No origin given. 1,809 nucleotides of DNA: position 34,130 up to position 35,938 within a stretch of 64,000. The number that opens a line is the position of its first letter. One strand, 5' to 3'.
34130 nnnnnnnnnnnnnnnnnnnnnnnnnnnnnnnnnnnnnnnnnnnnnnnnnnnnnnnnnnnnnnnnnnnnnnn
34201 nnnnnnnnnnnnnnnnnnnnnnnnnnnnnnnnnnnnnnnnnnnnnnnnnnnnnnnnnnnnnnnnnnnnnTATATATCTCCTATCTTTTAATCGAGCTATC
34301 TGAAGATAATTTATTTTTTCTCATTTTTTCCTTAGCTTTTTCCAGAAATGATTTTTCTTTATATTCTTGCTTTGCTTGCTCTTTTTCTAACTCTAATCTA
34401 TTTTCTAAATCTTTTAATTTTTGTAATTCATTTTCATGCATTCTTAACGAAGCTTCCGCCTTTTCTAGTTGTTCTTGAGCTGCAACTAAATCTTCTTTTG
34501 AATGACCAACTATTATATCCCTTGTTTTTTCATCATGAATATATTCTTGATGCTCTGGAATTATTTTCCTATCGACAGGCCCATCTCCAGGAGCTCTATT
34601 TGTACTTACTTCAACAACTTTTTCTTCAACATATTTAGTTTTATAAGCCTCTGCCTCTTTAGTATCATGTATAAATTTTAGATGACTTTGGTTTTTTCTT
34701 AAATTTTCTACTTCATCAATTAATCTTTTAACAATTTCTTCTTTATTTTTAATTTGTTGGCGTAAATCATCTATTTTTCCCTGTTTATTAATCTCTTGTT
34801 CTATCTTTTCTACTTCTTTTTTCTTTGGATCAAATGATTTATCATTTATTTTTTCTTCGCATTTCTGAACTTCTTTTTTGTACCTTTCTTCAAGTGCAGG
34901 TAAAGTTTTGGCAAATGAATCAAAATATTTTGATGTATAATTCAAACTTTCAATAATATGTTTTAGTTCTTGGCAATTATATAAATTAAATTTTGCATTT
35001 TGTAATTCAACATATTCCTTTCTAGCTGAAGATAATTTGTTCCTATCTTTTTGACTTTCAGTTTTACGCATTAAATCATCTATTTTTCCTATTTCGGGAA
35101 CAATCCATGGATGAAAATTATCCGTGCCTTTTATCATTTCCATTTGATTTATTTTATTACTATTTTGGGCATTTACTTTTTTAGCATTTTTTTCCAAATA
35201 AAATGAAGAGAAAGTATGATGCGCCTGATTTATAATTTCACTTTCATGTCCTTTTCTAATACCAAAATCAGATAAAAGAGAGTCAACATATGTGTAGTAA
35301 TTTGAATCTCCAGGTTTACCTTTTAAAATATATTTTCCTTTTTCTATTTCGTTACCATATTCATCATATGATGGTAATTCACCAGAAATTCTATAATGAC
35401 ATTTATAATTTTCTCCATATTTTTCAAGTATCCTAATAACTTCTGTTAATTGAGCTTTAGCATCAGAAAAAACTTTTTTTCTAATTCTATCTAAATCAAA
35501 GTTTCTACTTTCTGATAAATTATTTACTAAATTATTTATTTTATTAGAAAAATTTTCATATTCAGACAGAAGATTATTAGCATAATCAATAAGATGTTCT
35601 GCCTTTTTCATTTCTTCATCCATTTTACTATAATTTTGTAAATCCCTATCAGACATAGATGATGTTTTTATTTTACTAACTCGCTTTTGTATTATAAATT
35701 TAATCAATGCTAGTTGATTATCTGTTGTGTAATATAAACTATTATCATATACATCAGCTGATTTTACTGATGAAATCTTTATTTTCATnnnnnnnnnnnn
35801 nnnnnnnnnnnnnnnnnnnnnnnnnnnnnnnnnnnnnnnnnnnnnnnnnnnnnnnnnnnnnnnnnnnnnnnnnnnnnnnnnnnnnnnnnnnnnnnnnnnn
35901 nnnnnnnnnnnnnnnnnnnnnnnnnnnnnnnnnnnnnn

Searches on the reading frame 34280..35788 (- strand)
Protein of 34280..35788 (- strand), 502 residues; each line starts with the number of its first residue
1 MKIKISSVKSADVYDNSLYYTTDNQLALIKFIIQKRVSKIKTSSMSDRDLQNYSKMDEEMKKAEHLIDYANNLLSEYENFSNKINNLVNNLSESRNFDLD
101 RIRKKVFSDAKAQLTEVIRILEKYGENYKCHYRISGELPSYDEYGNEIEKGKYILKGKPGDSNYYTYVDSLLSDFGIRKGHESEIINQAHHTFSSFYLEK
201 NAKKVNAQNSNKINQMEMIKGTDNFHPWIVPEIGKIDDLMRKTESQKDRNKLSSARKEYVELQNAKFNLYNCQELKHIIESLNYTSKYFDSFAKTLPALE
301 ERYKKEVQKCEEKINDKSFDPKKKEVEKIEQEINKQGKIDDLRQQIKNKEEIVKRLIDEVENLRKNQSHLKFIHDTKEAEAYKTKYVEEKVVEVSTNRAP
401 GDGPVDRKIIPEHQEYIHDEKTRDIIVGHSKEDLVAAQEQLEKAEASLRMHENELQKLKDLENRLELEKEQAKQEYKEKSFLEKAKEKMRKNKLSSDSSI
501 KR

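Call 6: search_protein_families(library=pfam, proteins=[window:34280-35788:-], max_evalue=0.01)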
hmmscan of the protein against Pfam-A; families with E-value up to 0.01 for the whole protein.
window:34280-35788:- (502 aa): 0 families

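Call 8: find_encoding_contigs(protein=window:34280-35788:-, flank=3000, max_places=10)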
Protein window:34280-35788:- (502 aa): 2 contigs read that carry it; 2 places shown.
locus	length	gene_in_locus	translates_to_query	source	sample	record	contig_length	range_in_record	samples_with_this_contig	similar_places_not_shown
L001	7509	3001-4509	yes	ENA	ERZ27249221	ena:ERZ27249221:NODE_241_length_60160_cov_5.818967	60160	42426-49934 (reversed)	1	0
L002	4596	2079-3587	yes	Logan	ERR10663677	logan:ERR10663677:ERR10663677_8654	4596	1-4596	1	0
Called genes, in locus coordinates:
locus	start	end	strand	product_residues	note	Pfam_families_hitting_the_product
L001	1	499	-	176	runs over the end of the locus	PF04011:LemA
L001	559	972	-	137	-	PF09671:Spore_GerQ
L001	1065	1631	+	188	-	PF06130:PTAC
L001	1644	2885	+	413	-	PF02388:FemAB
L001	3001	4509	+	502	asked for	-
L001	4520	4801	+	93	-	-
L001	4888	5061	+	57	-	-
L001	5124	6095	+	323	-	PF01207:Dus, PF01180:DHO_dh (faint)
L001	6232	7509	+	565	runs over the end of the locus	PF05154:TM2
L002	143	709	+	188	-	PF06130:PTAC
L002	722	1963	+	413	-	PF02388:FemAB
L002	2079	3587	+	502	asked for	-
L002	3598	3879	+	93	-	-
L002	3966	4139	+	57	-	-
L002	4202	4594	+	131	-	?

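Call 11: find_homologous_proteins(query=window:34280-35788:-, max_evalue=0.001)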
Query window:34280-35788:- (502 aa): 1 proteins with E <= 0.001 among 8000 candidates.
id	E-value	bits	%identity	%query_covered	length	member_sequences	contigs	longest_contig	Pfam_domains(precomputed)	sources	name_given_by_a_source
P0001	0.0e+0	1068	99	100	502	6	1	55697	-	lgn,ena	-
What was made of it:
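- Tried and rejected: The word-index search found only the protein's own cluster (call 11).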

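Call 12: list_cluster_members(proteins=[P0001])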
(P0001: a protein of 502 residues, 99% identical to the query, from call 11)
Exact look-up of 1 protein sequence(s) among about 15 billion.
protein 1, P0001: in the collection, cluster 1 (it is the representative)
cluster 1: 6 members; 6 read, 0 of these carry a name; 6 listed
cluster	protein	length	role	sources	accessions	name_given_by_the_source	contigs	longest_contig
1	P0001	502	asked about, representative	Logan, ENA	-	-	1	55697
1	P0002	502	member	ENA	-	-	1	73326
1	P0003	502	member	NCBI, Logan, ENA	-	-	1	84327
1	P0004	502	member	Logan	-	-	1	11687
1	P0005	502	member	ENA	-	-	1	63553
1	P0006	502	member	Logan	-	-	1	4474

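Call 13: find_encoding_contigs(protein=P0001, flank=3000, max_places=10)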
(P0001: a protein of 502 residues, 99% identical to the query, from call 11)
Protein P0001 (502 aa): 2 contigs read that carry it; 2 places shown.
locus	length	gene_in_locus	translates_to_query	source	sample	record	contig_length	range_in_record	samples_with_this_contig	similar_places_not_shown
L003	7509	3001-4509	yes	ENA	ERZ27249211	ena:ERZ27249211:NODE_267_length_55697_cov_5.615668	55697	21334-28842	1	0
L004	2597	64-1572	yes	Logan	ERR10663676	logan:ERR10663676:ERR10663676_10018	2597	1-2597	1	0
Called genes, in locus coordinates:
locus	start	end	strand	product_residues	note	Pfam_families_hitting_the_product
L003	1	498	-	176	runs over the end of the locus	PF04011:LemA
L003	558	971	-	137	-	PF09671:Spore_GerQ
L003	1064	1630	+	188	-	PF06130:PTAC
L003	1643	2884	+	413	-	PF02388:FemAB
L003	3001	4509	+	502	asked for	-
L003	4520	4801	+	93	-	-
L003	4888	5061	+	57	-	-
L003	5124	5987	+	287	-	PF01207:Dus, PF01180:DHO_dh (faint), PF00977:His_biosynth (weak)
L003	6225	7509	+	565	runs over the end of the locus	PF05154:TM2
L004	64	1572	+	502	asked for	-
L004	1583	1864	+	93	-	-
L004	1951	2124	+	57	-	-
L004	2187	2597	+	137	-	?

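Call 14: find_encoding_contigs(protein=P0002, flank=3000, max_places=10)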
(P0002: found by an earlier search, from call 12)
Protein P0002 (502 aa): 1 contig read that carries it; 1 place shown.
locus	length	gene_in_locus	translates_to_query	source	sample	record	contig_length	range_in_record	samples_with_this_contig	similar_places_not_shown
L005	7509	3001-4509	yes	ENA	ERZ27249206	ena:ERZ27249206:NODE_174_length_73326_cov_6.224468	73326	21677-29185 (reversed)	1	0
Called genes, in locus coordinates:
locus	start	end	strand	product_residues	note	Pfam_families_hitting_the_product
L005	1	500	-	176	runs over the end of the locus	PF04011:LemA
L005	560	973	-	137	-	PF09671:Spore_GerQ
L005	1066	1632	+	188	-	PF06130:PTAC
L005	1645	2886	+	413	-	PF02388:FemAB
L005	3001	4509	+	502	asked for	-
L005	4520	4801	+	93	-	-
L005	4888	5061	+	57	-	-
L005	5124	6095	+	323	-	PF01207:Dus, PF01180:DHO_dh (faint), PF00977:His_biosynth (weak)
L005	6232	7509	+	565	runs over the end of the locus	PF05154:TM2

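Call 15: find_encoding_contigs(protein=P0003, flank=3000, max_places=10)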
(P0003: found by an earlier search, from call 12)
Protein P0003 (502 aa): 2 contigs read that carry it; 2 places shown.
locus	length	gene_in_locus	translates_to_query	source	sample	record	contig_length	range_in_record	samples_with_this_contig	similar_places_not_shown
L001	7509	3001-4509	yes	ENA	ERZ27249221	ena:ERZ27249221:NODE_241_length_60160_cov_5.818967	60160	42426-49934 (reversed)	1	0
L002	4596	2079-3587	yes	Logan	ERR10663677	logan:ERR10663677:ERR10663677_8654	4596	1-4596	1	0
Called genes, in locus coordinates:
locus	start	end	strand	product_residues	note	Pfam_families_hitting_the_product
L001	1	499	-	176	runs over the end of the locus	PF04011:LemA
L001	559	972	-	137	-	PF09671:Spore_GerQ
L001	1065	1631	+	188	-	PF06130:PTAC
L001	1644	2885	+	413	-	PF02388:FemAB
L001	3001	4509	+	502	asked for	-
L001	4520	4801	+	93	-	-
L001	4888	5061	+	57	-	-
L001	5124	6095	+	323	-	PF01207:Dus, PF01180:DHO_dh (faint)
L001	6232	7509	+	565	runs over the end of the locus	PF05154:TM2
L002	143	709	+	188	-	PF06130:PTAC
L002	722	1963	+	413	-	PF02388:FemAB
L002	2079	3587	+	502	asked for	-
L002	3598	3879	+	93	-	-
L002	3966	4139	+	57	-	-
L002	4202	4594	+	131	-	?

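Call 16: find_encoding_contigs(protein=P0004, flank=3000, max_places=10)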
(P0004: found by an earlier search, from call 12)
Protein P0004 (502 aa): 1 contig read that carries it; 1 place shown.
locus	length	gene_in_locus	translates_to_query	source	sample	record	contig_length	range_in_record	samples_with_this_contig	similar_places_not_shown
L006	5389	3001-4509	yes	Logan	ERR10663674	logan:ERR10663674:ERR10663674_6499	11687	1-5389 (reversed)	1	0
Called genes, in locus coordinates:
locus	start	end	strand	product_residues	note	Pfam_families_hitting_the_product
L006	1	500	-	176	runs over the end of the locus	PF04011:LemA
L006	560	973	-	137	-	PF09671:Spore_GerQ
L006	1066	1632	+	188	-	PF06130:PTAC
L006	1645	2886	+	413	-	PF02388:FemAB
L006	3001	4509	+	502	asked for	-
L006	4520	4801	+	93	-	-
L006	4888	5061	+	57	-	-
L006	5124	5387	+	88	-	?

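Call 17: find_encoding_contigs(protein=P0005, flank=3000, max_places=10)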
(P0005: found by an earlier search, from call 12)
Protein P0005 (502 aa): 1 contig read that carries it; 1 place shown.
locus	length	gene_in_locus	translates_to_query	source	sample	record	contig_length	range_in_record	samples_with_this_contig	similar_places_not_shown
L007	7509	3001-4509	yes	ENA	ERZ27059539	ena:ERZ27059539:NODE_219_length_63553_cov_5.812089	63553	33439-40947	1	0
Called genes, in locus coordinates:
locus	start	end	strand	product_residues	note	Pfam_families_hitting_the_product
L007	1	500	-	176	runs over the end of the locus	PF04011:LemA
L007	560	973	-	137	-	PF09671:Spore_GerQ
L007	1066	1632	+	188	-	PF06130:PTAC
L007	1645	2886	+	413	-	PF02388:FemAB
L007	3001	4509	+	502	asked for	-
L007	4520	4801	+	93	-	-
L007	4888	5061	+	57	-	-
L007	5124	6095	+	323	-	PF01207:Dus, PF01180:DHO_dh (faint), PF00977:His_biosynth (weak)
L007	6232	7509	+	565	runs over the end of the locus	PF05154:TM2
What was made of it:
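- Coverage is about 6x (contig names, calls 8, 13, 14, 17).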

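Call 18: find_encoding_contigs(protein=P0006, flank=3000, max_places=10)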
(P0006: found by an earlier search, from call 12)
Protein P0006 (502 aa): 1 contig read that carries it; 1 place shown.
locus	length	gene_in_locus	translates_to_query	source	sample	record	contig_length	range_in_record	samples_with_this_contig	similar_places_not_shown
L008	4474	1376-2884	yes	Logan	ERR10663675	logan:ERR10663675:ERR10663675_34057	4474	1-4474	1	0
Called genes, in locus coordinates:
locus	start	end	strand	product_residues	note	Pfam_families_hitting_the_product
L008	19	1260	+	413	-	PF02388:FemAB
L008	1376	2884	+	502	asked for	-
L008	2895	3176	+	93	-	-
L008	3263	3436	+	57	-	-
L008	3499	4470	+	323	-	PF01207:Dus, PF01180:DHO_dh (faint), PF00977:His_biosynth (weak)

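Call 35: search_protein_representatives(protein=window:34280-35788:-)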
Query: 502 residues. Proteins with E-value up to 0.001 (for the whole library): 5; up to 1e-10: 5; up to 1e-30: 3. The best 5 are listed.
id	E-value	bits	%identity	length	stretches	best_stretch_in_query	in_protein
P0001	0.0e+00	1068.0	99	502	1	1-502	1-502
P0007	1.0e-55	206.0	34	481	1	16-495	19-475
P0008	4.0e-54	200.7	35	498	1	1-500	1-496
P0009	1.4e-20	90.2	31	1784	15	438-486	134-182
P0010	3.3e-17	79.0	35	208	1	44-245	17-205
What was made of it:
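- Tried and rejected: The exhaustive phmmer search found only three true relatives (call 35).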

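Call 42: search_protein_families(library=ncbifam, proteins=[window:34280-35788:-], max_evalue=0.01)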
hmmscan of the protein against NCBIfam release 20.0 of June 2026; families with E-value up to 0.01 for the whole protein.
window:34280-35788:- (502 aa): 0 families

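Call 48: search_protein_families(library=padloc, proteins=[window:34280-35788:-], max_evalue=0.01)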
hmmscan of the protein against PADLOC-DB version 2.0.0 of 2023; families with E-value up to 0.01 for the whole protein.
window:34280-35788:- (502 aa): 0 families

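Call 49: search_protein_families(library=phrogs, proteins=[window:34280-35788:-], max_evalue=0.01)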
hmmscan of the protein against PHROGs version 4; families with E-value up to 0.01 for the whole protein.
window:34280-35788:- (502 aa): 0 families

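Call 65: predict_structure(alignment_id=A2)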
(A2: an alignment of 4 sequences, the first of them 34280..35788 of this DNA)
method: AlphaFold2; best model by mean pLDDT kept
length: 502 residues; sequences in the alignment: 4
mean_pLDDT: 71.2   pTM: 0.47
mean pLDDT of the five models: 71.2, 71.1, 68.9, 67.5, 63.1
residues with pLDDT >= 90: 94; 70-90: 211; 50-70: 91; < 50: 106
segments of 3 or more residues with pLDDT < 50: 1-22, 134-161, 197-226, 386-390, 411-417, 495-502
pLDDT, mean of each block of 10 residues (from residue 1): 24 30 65 80 82 90 90 81 68 60 86 90 83 48 45 41 63 64 74 56 39 33 50 87 88 91 88 81 66 81 93 87 87 87 91 93 93 86 55 51 52 47 73 90 93 92 86 72 66 48 33
secondary structure, 60 per line:
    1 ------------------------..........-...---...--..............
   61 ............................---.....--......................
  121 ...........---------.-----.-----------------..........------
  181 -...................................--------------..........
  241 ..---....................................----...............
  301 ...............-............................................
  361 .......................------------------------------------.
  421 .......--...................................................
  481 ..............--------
elements in order: H25-34 E36-38 H47-88 H92-96 H99-127 E128-131 E165-167 H168-174 H182-216 H231-242 H246-281 H286-315 H317-383 H420-427 H430-494

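Call 69: fold_search(model_id=the predicted structure, library=pdb)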
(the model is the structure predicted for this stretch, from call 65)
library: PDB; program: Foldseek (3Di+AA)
matches with E <= 10: 72; with E <= 0.001: 0
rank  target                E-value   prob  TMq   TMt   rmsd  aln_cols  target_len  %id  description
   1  8iyj_b5               9.2e-01  0.09  0.10  0.14  33.6       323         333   11  Cryo-EM structure of the 48-nm repeat doublet microtubule from mouse sperm (released 2023-07-05)
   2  8iyj_V0               1.4e+00  0.54  0.18  0.36  12.4       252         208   11  Cryo-EM structure of the 48-nm repeat doublet microtubule from mouse sperm (released 2023-07-05)
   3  8otz_Cu               1.6e+00  0.35  0.23  0.30  35.5       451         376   12  48-nm repeat of the native axonemal doublet microtubule from bovine sperm (released 2023-11-22)
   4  7rro_D6               1.7e+00  0.25  0.18  0.25  18.3       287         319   15  Structure of the 48-nm repeat doublet microtubule from bovine tracheal cilia (released 2021-10-27)
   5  6r0z_G                1.9e+00  0.60  0.18  0.35  21.0       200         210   14  Thermus thermophilus V/A-type ATPase/synthase, rotational state 1L (released 2019-08-28)
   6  7vai_G                1.9e+00  0.57  0.18  0.35  19.8       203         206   14  V1EG of V/A-ATPase from Thermus thermophilus, state1-1 (released 2022-07-13)
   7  6qum_G                2.2e+00  0.57  0.18  0.36  21.0       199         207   14  Thermus thermophilus V/A-type ATPase/synthase, rotational state 1 (released 2019-08-28)
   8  9cpc_3K               2.2e+00  0.28  0.22  0.33  31.7       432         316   11  Atomic model of porcine brain ventricles cilia doublet microtubule (48-nm periodicity) (released 2024-10-23)
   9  8otz_BP               2.5e+00  0.23  0.25  0.29  29.9       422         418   12  48-nm repeat of the native axonemal doublet microtubule from bovine sperm (released 2023-11-22)
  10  8otz_Ct               2.6e+00  0.20  0.20  0.26  36.7       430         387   11  48-nm repeat of the native axonemal doublet microtubule from bovine sperm (released 2023-11-22)
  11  8to0_Af               2.7e+00  0.20  0.18  0.26  18.4       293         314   15  48-nm repeating structure of doublets from mouse sperm flagella (released 2023-11-01)
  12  9fqr_Ct               3.2e+00  0.28  0.19  0.28  20.2       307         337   13  96-nm repeat of axonemal doublet microtubules from bovine sperm (released 2025-03-26)
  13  8otz_Cr               3.2e+00  0.20  0.22  0.26  35.0       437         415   11  48-nm repeat of the native axonemal doublet microtubule from bovine sperm (released 2023-11-22)
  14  8otz_EU               3.2e+00  0.18  0.17  0.24  17.7       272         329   16  48-nm repeat of the native axonemal doublet microtubule from bovine sperm (released 2023-11-22)
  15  8i7r_B8               3.2e+00  0.10  0.18  0.22  38.0       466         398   11  In situ structure of axonemal doublet microtubules in mouse sperm with 48-nm repeat (released 2023-10-11)
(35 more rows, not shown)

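Call 80: find_encoding_contigs(protein=P0008, flank=1500, max_places=8)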
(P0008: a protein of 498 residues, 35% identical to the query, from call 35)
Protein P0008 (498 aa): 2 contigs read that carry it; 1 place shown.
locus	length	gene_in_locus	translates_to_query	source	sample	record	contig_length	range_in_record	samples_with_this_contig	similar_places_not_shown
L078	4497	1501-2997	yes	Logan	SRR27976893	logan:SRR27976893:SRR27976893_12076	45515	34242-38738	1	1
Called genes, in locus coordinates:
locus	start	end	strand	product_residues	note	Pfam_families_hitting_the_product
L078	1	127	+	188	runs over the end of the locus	PF06130:PTAC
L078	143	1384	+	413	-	PF02388:FemAB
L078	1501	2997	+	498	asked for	-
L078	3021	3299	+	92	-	-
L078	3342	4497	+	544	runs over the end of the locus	-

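Call 81: find_encoding_contigs(protein=P0007, flank=1500, max_places=8)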
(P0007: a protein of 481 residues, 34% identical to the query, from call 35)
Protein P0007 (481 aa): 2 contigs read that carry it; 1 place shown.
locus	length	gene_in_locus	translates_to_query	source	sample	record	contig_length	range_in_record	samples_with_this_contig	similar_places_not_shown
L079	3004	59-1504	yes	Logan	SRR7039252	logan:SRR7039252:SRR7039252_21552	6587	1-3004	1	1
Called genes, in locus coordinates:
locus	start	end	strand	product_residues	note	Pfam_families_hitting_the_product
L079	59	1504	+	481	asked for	-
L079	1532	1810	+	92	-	-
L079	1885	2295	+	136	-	-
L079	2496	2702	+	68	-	-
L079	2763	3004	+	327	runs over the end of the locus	PF01180:DHO_dh (faint), PF01680:SOR_SNZ (faint), PF01207:Dus, PF00977:His_biosynth, PF00724:Oxidored_FMN (weak)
